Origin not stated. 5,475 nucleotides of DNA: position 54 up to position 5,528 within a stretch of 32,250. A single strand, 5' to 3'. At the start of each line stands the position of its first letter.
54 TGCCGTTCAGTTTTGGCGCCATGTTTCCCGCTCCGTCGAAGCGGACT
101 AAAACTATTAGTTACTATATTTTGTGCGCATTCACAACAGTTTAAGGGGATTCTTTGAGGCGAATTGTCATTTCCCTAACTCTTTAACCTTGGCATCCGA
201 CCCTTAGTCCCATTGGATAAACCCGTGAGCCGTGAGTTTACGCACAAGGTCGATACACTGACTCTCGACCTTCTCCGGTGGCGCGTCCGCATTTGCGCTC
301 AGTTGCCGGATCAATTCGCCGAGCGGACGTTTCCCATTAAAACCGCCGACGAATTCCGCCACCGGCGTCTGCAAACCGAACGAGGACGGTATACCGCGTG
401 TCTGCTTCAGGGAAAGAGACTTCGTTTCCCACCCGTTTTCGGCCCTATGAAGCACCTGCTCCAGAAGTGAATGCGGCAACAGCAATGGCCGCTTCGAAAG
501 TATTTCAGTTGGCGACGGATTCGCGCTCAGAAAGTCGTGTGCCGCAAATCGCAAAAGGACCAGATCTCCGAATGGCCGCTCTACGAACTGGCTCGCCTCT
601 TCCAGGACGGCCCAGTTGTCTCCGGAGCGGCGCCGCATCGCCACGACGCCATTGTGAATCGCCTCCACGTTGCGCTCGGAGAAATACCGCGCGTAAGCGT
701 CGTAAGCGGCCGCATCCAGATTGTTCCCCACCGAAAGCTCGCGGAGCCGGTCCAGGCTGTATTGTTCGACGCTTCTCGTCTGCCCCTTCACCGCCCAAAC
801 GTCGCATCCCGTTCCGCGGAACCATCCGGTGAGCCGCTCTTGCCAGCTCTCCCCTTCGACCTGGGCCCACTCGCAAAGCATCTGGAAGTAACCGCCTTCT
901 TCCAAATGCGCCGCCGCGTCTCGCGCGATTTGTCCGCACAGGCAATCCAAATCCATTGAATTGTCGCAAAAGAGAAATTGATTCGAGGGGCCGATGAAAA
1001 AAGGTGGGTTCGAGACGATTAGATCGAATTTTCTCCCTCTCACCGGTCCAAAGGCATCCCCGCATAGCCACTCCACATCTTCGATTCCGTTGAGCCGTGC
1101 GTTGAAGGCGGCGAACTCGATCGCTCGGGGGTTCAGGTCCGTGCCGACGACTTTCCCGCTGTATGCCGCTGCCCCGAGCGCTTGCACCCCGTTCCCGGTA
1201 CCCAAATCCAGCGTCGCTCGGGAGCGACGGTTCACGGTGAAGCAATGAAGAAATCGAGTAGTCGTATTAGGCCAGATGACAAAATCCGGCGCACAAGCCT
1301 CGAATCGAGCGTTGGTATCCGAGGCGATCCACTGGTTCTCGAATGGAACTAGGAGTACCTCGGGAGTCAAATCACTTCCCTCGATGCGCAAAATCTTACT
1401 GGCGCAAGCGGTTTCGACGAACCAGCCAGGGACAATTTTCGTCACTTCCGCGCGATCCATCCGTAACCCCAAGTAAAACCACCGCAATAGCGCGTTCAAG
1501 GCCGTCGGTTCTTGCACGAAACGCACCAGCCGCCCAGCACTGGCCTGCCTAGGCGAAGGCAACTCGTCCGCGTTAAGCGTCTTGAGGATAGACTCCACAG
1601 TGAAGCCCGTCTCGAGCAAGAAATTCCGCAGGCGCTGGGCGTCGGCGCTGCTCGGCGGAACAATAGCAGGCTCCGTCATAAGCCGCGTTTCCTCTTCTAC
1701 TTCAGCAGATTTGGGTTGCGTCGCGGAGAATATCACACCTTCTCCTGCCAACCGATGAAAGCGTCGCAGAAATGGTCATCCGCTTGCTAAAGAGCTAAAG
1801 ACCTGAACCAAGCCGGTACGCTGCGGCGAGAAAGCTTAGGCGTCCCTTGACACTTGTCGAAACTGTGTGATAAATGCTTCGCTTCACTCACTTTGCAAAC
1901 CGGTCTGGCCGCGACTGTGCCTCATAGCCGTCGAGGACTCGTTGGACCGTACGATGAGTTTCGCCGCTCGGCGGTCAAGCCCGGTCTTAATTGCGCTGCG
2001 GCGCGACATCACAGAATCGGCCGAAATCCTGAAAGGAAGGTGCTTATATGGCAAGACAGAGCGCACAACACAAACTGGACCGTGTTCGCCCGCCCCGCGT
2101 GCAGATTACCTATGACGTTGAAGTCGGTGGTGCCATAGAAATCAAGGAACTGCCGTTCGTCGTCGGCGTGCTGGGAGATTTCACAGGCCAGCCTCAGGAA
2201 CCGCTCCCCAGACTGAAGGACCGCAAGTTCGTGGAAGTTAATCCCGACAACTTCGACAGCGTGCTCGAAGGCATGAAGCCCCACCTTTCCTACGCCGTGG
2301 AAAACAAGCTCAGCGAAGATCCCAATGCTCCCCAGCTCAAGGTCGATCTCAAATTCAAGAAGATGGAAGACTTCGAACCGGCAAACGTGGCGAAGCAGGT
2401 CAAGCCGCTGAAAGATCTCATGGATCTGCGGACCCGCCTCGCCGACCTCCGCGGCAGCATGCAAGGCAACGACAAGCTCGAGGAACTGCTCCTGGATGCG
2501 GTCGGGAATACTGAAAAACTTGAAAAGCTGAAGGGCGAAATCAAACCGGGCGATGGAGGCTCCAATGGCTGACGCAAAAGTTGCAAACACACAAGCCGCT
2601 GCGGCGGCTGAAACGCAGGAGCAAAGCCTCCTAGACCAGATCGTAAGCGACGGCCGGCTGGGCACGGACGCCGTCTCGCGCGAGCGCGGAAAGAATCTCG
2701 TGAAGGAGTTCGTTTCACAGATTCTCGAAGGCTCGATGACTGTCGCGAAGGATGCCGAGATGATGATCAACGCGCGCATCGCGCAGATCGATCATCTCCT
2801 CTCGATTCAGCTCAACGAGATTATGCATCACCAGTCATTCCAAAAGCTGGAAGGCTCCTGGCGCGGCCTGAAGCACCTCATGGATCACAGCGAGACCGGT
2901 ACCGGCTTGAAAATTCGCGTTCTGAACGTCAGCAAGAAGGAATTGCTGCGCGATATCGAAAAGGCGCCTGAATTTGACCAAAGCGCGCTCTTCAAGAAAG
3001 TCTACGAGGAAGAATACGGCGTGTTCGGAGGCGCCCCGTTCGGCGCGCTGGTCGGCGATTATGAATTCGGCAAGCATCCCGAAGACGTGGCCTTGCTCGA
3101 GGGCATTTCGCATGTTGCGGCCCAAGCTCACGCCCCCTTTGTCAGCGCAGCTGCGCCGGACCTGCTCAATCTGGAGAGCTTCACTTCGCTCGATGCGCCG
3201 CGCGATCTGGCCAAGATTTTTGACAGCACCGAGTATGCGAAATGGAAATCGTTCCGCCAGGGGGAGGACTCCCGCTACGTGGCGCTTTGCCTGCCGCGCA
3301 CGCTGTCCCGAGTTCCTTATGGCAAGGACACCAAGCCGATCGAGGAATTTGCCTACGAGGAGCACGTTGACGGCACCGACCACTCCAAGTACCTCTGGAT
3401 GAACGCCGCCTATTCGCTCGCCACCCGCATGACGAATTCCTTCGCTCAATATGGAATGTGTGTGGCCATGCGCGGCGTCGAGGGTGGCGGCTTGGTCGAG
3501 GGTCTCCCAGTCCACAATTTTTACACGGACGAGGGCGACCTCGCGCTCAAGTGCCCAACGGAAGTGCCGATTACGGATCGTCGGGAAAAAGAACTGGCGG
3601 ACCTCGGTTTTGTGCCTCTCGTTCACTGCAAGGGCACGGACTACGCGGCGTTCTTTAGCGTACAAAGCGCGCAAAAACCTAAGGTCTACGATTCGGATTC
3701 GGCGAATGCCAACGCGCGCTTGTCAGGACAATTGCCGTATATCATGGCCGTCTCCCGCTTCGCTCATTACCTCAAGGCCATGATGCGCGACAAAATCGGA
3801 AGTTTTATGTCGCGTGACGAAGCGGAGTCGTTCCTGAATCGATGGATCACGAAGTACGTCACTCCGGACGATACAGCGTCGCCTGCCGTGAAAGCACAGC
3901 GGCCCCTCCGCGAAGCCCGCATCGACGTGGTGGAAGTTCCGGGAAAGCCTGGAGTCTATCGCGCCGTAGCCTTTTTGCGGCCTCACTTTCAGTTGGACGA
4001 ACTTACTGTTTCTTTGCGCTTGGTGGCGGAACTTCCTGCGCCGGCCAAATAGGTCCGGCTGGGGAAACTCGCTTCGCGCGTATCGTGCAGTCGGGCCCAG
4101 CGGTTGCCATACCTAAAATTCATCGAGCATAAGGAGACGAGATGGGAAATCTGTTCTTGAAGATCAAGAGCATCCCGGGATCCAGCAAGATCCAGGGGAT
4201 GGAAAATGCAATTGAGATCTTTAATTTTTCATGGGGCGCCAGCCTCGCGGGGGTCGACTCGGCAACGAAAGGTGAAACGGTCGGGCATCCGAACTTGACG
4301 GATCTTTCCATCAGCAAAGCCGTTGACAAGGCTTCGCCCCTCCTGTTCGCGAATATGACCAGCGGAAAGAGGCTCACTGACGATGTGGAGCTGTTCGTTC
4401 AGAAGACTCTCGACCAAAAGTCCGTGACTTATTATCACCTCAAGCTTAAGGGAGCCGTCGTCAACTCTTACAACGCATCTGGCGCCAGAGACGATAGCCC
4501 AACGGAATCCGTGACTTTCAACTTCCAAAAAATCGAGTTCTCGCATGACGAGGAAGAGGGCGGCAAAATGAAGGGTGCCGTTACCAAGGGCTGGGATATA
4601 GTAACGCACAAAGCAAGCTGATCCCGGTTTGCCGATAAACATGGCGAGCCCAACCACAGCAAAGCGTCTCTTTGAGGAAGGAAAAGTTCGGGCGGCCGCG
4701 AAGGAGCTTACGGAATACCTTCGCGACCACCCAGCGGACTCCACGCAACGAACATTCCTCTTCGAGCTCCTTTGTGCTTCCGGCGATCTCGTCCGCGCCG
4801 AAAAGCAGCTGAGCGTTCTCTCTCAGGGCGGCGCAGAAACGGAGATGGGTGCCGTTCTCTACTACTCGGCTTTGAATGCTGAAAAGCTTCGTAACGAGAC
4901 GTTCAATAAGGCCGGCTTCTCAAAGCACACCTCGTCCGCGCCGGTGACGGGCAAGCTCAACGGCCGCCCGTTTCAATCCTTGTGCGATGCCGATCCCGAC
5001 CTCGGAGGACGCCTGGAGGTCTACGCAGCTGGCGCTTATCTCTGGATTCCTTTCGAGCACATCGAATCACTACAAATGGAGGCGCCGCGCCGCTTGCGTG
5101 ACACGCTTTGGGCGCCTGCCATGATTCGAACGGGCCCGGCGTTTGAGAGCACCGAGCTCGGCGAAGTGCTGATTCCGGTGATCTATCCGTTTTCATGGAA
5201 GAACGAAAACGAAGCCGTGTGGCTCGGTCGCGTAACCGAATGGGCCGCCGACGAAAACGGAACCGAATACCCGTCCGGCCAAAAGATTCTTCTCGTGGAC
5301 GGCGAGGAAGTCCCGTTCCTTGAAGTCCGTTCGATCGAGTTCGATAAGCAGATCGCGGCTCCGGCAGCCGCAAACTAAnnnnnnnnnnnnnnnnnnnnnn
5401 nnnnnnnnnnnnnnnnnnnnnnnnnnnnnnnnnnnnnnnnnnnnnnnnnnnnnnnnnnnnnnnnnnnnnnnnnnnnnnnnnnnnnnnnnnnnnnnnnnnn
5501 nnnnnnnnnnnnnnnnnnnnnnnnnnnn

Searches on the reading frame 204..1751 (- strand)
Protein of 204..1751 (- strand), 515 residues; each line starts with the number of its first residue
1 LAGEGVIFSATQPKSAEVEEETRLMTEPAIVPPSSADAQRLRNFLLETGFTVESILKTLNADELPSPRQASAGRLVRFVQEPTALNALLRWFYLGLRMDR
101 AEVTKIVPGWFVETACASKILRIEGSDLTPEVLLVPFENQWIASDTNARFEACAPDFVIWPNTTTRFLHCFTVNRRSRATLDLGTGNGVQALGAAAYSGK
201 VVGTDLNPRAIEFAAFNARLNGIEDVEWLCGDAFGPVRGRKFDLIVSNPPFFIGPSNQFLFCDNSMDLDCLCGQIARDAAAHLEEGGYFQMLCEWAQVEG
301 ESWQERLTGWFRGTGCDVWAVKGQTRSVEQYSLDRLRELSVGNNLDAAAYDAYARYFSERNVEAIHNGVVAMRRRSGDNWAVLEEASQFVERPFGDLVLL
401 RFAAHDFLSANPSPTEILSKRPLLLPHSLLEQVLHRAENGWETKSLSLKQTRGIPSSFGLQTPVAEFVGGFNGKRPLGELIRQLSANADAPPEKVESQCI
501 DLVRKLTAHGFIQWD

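Call 6: search_protein_families(library=pfam, proteins=[window:204-1751:-])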
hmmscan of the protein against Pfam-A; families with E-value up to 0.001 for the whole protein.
window:204-1751:- (515 aa): 9 families
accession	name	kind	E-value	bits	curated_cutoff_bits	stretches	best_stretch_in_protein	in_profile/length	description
PF05175.20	MTS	-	7e-15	55.5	23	1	166-291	22-138/170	Methyltransferase small domain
PF13847.12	Methyltransf_31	-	2.1e-11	44.1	27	1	179-291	6-109/145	Methyltransferase domain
PF25004.1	DUF7782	-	4e-10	40.4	27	1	402-512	4-118/120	Domain of unknown function (DUF7782)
PF13649.12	Methyltransf_25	-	1.1e-08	36.1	27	1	181-248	2-71/97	Methyltransferase domain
PF06325.19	PrmA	-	4.8e-08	33.3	22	1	173-248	158-233/296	Ribosomal protein L11 methyltransferase (PrmA)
PF08241.18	Methyltransf_11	-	1e-07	32.9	21.2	1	181-248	1-67/95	Methyltransferase domain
PF08242.18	Methyltransf_12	-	0.00012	23.1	30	1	181-248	1-72/98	Methyltransferase domain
PF23186.1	DUF7059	-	0.00013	22.5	27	0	72-128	26-82/85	Domain of unknown function (DUF7059)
PF01170.24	UPF0020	-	0.00064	19.9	22.3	0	197-251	75-131/197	RMKL-like, methyltransferase domain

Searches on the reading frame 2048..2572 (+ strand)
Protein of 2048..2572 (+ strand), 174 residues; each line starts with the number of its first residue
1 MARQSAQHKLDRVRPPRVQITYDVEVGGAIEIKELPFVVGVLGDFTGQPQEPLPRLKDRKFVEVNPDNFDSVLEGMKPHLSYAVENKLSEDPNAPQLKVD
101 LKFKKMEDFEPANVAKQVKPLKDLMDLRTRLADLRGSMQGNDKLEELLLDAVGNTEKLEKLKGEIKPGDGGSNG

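Call 57: search_protein_families(library=ncbifam, proteins=[window:2048-2572:+], max_evalue=0.01)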
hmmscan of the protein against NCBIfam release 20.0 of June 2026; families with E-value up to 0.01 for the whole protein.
window:2048-2572:+ (174 aa): 1 family
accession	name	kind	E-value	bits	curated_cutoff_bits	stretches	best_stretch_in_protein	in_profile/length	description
TIGR03358.1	VI_chp_5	equivalog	9.8e-59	197.7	97.25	1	7-166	1-158/160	type VI secretion system contractile sheath small subunit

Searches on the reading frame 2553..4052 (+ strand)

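Call 4: search_protein_families(library=pfam, proteins=[window:2553-4052:+])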
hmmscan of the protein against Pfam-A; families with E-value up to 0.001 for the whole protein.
window:2553-4052:+ (499 aa): 2 families
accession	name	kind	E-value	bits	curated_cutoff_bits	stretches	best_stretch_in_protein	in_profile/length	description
PF05943.17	VipB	-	1.2e-136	455.1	27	1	74-374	2-301/301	EvpB/VC_A0108, tail sheath N-terminal domain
PF18945.5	VipB_2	-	4.4e-47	159.4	27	1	384-494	2-112/112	EvpB/VC_A0108, tail sheath gpW/gp25-like domain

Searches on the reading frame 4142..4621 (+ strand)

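Call 4: search_protein_families(library=pfam, proteins=[window:4142-4621:+])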
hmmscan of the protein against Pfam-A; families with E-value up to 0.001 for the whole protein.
window:4142-4621:+ (159 aa): 1 family
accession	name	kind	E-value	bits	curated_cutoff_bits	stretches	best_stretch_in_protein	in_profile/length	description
PF05638.18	T6SS_HCP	-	1.2e-29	103.7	23.5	1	5-135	1-129/129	Type VI secretion system effector, Hcp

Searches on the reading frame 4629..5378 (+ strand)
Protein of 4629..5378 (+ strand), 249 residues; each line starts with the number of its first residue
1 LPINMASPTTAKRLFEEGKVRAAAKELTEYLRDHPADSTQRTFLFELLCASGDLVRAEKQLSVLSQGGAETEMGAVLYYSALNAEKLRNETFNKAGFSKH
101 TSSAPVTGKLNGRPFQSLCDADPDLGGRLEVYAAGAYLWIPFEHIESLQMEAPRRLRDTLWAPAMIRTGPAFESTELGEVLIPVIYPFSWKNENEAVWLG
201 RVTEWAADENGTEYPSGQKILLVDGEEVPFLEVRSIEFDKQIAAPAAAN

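Call 4: search_protein_families(library=pfam, proteins=[window:4629-5378:+])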
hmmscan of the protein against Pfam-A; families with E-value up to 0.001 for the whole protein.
window:4629-5378:+ (249 aa): 2 families
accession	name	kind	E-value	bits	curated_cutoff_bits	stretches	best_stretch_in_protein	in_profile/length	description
PF07024.18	ImpE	-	2.6e-35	121.6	25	1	112-236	1-121/122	ImpE protein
PF14559.12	TPR_19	-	0.00017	22.3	25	1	14-65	1-52/68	Tetratricopeptide repeat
